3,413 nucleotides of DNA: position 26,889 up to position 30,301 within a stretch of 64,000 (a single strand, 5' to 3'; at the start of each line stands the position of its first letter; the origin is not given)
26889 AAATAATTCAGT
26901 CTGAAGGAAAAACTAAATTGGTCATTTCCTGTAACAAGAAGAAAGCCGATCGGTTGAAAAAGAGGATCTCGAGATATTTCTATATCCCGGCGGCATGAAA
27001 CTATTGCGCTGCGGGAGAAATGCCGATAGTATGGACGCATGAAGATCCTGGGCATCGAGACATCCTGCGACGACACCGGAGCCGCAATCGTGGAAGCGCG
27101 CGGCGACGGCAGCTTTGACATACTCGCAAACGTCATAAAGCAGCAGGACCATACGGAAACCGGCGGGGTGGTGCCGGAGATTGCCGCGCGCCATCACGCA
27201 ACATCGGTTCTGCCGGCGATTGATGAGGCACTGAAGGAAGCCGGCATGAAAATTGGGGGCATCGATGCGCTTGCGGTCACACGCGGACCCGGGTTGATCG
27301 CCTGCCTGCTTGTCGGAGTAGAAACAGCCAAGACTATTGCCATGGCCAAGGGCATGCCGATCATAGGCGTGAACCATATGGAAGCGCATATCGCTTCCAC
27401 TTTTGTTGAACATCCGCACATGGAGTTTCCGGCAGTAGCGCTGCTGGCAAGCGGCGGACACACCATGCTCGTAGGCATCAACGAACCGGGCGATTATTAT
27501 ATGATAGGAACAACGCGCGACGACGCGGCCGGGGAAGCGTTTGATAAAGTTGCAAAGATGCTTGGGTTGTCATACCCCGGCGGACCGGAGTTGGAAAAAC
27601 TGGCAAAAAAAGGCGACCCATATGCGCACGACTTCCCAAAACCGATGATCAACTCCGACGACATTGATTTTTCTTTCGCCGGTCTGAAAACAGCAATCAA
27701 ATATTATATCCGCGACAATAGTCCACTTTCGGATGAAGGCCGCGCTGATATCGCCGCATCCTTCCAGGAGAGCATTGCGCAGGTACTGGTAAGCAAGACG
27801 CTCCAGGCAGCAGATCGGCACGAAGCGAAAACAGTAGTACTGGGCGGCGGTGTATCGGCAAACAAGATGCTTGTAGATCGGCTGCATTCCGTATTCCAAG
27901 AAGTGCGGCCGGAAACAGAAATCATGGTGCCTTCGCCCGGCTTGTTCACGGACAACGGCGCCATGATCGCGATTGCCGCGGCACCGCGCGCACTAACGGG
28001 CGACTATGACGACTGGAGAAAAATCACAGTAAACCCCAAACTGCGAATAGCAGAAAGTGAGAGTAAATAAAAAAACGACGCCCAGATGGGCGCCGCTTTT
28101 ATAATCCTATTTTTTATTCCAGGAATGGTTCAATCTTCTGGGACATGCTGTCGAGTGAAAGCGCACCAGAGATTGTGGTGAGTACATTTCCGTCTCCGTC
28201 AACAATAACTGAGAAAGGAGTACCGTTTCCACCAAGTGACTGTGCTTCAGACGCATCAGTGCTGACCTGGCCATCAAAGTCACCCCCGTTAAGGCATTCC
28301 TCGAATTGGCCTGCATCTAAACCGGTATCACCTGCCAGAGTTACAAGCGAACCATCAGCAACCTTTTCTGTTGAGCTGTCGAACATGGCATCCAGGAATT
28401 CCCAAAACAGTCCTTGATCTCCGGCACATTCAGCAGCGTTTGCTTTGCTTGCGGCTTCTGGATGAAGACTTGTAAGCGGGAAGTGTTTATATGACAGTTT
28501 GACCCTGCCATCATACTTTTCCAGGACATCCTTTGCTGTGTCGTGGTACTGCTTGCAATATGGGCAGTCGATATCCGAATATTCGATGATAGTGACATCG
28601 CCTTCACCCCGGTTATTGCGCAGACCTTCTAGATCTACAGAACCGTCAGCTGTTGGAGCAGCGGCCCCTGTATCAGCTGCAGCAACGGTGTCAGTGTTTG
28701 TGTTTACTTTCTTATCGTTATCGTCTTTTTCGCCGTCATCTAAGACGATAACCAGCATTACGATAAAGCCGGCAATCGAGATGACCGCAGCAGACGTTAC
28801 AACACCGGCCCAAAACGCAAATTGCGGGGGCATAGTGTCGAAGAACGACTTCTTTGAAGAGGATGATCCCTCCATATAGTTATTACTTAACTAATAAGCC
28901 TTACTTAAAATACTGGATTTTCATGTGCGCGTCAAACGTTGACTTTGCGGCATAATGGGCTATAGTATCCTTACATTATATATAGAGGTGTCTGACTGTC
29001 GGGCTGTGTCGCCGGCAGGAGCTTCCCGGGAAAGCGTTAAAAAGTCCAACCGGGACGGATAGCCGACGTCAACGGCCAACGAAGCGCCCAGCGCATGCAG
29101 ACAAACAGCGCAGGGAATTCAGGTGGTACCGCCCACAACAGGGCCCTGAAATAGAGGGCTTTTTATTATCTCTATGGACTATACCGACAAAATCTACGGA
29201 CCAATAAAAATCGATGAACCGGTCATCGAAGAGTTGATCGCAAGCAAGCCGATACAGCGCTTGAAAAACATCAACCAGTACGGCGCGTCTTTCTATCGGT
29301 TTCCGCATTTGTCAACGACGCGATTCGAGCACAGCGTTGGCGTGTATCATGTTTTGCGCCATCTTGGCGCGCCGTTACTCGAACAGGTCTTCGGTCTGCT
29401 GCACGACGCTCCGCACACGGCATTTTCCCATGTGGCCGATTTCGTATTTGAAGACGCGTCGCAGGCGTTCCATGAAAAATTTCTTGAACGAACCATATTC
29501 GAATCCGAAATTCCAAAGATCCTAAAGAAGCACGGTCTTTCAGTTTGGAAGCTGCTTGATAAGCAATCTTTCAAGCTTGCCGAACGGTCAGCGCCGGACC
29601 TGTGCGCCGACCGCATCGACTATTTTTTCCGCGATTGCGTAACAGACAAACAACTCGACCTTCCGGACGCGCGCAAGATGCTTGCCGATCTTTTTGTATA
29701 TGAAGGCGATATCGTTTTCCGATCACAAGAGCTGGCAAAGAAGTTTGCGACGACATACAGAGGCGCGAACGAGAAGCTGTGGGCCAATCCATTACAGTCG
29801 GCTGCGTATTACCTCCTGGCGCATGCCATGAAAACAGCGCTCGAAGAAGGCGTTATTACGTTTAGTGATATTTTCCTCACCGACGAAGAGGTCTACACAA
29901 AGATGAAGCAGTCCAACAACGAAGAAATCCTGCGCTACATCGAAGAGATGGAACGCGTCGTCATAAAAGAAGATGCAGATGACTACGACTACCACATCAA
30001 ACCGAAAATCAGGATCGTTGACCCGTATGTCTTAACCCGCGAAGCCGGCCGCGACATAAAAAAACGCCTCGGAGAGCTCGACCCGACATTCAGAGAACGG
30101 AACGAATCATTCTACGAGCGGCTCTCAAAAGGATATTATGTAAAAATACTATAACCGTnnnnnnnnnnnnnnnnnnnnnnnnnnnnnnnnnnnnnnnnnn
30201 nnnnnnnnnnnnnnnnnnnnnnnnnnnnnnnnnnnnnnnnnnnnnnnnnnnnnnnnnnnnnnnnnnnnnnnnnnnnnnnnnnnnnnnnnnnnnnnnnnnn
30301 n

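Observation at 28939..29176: T-box riboswitch leader controlling an HD-domain gene fused in an operon with valS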

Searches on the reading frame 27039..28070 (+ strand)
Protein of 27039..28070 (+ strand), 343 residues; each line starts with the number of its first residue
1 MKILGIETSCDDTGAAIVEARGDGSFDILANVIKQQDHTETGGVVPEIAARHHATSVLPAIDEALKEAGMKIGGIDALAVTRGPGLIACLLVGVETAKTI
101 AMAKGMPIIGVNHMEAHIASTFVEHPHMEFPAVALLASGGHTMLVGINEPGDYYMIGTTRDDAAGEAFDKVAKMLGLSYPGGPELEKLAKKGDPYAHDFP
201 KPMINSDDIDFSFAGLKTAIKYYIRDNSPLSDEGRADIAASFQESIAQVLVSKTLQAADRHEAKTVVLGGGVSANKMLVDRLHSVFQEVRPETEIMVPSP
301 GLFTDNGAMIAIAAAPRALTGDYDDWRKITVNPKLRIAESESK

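Call 5: search_protein_families(library=pfam, proteins=[window:27039-28070:+])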
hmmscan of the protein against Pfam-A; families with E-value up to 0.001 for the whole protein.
window:27039-28070:+ (343 aa): 4 families
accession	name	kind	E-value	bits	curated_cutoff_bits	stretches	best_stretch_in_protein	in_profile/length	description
PF00814.31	TsaD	-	3.3e-90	302.8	24.8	1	28-311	2-263/264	tRNA N6-adenosine threonylcarbamoyltransferase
PF22521.2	HypF_C_2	-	4.6e-10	40.1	27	1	164-288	96-219/241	Carbamoyltransferase, Kae1-like Domain, second subdomain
PF02543.21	Carbam_trans_N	-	1.5e-06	28.3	24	0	233-283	274-321/346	Carbamoyltransferase N-terminus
PF01869.26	BcrAD_BadFG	-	0.00033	20.7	31.5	0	48-294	35-252/271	BadF/BadG/BcrA/BcrD ATPase family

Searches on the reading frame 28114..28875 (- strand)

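Call 5: search_protein_families(library=pfam, proteins=[window:28114-28875:-])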
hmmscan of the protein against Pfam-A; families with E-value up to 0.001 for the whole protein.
window:28114-28875:- (253 aa): 3 families
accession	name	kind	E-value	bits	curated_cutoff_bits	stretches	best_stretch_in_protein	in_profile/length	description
PF13462.12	Thioredoxin_4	-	4.3e-22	79.5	23.2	1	93-228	14-148/165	Thioredoxin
PF01323.26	DSBA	-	4.9e-19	69.3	25.6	2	154-248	102-190/191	DSBA-like thioredoxin domain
PF13098.12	Thioredoxin_2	-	2.4e-08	34.7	27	1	90-246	3-102/104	Thioredoxin-like domain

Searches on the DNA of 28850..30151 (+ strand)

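Call 4: search_rna_families(source=window, start=28850, end=29250, threshold=evalue, max_evalue=10, show_alignments=5)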
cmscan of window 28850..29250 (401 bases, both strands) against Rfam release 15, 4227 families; matches with E-value up to 10: 3.
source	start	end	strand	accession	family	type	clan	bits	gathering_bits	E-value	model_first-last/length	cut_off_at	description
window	28982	29151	+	RF00230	T-box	Cis-reg; leader;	-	28.7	93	0.00011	1-219/219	no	T-box leader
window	29137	29164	+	RF02438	SpF51_sRNA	Gene; sRNA;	-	13.8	50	9.3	1-45/45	no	Streptococcus sRNA SpF51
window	29117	29180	+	RF01298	snoU25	Gene; snRNA; snoRNA; CD-box;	-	13.2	50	9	1-69/69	no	Small nucleolar RNA U25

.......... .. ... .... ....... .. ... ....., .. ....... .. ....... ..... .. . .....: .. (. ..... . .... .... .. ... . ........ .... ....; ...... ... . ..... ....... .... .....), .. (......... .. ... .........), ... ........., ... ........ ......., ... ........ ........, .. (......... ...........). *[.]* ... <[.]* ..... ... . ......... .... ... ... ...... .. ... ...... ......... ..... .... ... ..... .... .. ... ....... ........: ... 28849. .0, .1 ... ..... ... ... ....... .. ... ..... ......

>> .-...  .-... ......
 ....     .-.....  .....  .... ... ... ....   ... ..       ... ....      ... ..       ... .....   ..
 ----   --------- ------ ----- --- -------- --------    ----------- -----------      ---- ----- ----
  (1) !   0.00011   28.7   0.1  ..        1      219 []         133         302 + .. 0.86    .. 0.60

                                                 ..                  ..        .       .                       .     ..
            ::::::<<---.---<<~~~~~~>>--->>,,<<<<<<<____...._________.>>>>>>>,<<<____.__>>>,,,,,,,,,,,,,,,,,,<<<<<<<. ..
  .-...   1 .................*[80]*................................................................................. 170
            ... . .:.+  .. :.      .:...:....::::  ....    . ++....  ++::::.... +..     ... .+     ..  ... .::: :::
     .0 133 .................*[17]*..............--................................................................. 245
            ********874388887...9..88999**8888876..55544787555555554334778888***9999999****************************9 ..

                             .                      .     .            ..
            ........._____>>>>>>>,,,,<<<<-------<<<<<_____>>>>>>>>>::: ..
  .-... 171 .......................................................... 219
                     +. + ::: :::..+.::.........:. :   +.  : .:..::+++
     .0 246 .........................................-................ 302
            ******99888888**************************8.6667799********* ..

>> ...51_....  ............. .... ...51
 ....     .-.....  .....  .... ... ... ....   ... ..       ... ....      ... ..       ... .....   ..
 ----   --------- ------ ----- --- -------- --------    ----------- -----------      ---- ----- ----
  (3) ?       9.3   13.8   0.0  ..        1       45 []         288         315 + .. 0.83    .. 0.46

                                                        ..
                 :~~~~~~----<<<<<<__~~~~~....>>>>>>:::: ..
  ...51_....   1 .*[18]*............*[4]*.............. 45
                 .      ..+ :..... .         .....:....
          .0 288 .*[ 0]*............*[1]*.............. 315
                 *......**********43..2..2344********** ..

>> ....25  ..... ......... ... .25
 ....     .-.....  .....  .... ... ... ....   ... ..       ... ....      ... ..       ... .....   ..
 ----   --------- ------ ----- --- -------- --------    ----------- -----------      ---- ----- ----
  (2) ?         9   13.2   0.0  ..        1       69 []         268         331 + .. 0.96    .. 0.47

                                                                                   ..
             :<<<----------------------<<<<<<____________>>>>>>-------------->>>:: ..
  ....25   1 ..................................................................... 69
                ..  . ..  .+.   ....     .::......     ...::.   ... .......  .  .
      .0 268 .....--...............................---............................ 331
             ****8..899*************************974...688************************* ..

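Call 52: search_rna_families(sources=[L045, L061, L104, L105, L063, L007, L042, L057, L134, L035, L066, L133, L054, L060, L067, L070], threshold=gathering)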
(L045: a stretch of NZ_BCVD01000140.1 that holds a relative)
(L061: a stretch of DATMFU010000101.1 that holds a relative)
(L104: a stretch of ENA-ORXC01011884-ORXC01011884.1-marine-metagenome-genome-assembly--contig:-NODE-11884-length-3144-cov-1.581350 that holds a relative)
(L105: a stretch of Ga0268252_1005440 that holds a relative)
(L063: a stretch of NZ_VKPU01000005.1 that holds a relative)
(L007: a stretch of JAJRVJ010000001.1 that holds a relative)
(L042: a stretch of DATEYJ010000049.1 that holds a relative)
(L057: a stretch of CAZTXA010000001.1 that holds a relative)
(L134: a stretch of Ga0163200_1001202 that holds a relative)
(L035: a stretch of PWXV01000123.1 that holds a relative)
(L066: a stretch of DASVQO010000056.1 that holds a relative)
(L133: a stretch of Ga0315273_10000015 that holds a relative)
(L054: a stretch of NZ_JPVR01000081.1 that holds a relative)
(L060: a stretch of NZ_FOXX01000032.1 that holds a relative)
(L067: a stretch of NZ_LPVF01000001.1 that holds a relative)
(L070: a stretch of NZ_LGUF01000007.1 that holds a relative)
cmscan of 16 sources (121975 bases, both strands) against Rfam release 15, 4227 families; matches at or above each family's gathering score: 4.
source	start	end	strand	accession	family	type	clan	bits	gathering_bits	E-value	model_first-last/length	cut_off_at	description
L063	6979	7078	-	RF00167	Purine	Cis-reg; riboswitch;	CL00123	78.1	37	5.7e-12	1-102/102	no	Purine riboswitch aptamer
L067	7003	7102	-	RF00167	Purine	Cis-reg; riboswitch;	CL00123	78.1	37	5.7e-12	1-102/102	no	Purine riboswitch aptamer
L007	465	536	-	RF00005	tRNA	Gene; tRNA;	CL00001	63.7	29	3.2e-11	1-71/71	no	tRNA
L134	1584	1654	+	RF00005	tRNA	Gene; tRNA;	CL00001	59.9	29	3.6e-10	1-71/71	no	tRNA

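Call 65: build_rna_model(alignment_id=A4, structure=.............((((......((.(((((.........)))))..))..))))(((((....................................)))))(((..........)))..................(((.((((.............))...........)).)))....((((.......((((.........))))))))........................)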
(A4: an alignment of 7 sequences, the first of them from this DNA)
Model R1 built from alignment A4 (7 sequences, 235 columns); structure: as given.
model positions 198; base pairs 32; branch points 4; effective number of sequences 2.12; information 0.59 bits per position. Calibrated on 0.2 Mb of random sequence (short: E-values are rough).
structure used (alignment columns):
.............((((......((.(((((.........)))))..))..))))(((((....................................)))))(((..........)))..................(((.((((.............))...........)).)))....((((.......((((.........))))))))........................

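Call 66: search_with_rna_model(model_id=R1, sources=[window, L001, L002, L003, L004, L005, L006, L007, L008, L009, L010, L011, L012, L013, L024, L025, L027, L031, L036, L040, L041, L051, L059, L082, L083, L161, L162, L163, L164, L165, L166, L167, L168, L169, L170], max_evalue=1)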
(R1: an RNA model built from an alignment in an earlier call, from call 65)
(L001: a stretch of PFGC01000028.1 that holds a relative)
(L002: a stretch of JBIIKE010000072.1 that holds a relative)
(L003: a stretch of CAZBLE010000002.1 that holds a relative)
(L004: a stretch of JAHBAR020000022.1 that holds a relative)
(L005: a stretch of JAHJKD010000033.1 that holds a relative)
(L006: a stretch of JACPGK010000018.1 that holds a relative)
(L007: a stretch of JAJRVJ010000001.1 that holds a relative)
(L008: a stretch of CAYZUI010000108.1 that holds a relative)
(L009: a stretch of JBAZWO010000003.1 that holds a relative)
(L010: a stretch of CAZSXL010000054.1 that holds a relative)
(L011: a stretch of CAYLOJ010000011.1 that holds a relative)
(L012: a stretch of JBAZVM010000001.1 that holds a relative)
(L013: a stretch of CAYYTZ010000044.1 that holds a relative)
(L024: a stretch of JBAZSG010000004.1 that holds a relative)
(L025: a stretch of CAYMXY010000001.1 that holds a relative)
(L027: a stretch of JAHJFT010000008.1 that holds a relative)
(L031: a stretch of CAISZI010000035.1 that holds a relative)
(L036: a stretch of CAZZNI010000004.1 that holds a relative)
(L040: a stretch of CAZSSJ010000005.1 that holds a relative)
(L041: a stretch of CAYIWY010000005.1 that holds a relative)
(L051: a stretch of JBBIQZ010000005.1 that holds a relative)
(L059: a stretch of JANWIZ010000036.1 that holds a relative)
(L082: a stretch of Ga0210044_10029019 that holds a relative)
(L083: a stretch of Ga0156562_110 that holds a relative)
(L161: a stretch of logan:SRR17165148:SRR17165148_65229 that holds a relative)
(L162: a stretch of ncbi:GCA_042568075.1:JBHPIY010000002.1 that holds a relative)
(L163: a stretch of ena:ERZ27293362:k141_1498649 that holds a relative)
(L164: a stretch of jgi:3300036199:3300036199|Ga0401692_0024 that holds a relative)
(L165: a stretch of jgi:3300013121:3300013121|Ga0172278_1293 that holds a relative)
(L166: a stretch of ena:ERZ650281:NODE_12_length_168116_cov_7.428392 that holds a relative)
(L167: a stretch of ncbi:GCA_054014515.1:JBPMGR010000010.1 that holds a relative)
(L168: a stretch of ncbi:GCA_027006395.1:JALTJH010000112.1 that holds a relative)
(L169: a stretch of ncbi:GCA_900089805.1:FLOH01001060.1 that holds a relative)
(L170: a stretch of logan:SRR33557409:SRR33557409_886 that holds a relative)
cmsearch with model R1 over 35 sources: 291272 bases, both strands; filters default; matches with E-value up to 1: 17.
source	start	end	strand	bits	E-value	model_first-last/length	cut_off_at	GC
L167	1274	1469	+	187.3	4.4e-63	1-198/198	no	0.52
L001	3796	3994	+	179.1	3.1e-60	1-198/198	no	0.52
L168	1304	1495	+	175.9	3.7e-59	1-198/198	no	0.46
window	28976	29172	+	175.2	6.5e-59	1-198/198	no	0.55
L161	1260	1479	+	170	4.3e-57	1-198/198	no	0.64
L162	1305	1500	+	168.4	1.6e-56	1-198/198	no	0.55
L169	1271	1483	+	137.3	9.6e-46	1-198/198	no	0.52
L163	1472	1671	+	118.3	3.6e-39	1-198/198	no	0.49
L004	2715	2871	+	59.4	1e-18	1-198/198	no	0.53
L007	3782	3941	+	46.3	3.5e-14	1-198/198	no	0.38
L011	3841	3988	+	39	1.2e-11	1-198/198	no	0.45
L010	322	480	+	17.8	0.00028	1-198/198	no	0.45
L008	2829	2862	+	10.3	0.1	1-198/198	no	0.21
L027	5545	5578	+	9.4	0.22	1-198/198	no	0.21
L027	5512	5542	+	9.3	0.23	1-198/198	no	0.16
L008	3575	3594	+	8.6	0.41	152-171/198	no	0.7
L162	362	400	-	7.7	0.9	1-198/198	no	0.49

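Call 67: search_with_rna_model(model_id=R1, sources=[window, L001, L004, L007, L010, L011, L161, L162, L163, L167, L168, L169], max_evalue=0.001, make_alignment=true)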
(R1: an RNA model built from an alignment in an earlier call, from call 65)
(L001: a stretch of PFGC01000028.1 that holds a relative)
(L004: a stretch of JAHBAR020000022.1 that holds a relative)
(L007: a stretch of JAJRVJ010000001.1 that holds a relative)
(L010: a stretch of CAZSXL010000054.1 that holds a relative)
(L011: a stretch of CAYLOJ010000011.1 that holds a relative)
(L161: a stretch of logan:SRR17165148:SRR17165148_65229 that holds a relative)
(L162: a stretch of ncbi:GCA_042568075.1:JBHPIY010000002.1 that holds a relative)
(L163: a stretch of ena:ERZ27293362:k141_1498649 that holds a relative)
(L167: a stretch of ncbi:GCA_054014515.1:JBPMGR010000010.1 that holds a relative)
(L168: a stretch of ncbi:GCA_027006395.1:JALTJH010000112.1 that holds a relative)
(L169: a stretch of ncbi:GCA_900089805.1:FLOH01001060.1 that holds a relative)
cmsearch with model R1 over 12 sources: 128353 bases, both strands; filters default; matches with E-value up to 0.001: 12.
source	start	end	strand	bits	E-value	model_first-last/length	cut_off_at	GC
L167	1274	1469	+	187.3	1.9e-63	1-198/198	no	0.52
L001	3796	3994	+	179.1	1.4e-60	1-198/198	no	0.52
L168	1304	1495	+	175.9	1.6e-59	1-198/198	no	0.46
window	28976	29172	+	175.2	2.9e-59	1-198/198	no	0.55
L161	1260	1479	+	170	1.9e-57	1-198/198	no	0.64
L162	1305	1500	+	168.4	7.1e-57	1-198/198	no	0.55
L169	1271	1483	+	137.3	4.2e-46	1-198/198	no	0.52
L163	1472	1671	+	118.3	1.6e-39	1-198/198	no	0.49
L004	2715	2871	+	59.4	4.5e-19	1-198/198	no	0.53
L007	3782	3941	+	46.3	1.5e-14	1-198/198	no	0.38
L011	3841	3988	+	39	5.3e-12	1-198/198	no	0.45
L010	322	480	+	17.8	0.00012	1-198/198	no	0.45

Alignment A5: 12 matches aligned to the model, 311 columns, each read 5' to 3' on its own strand. Consensus structure (alignment columns), stored with it:
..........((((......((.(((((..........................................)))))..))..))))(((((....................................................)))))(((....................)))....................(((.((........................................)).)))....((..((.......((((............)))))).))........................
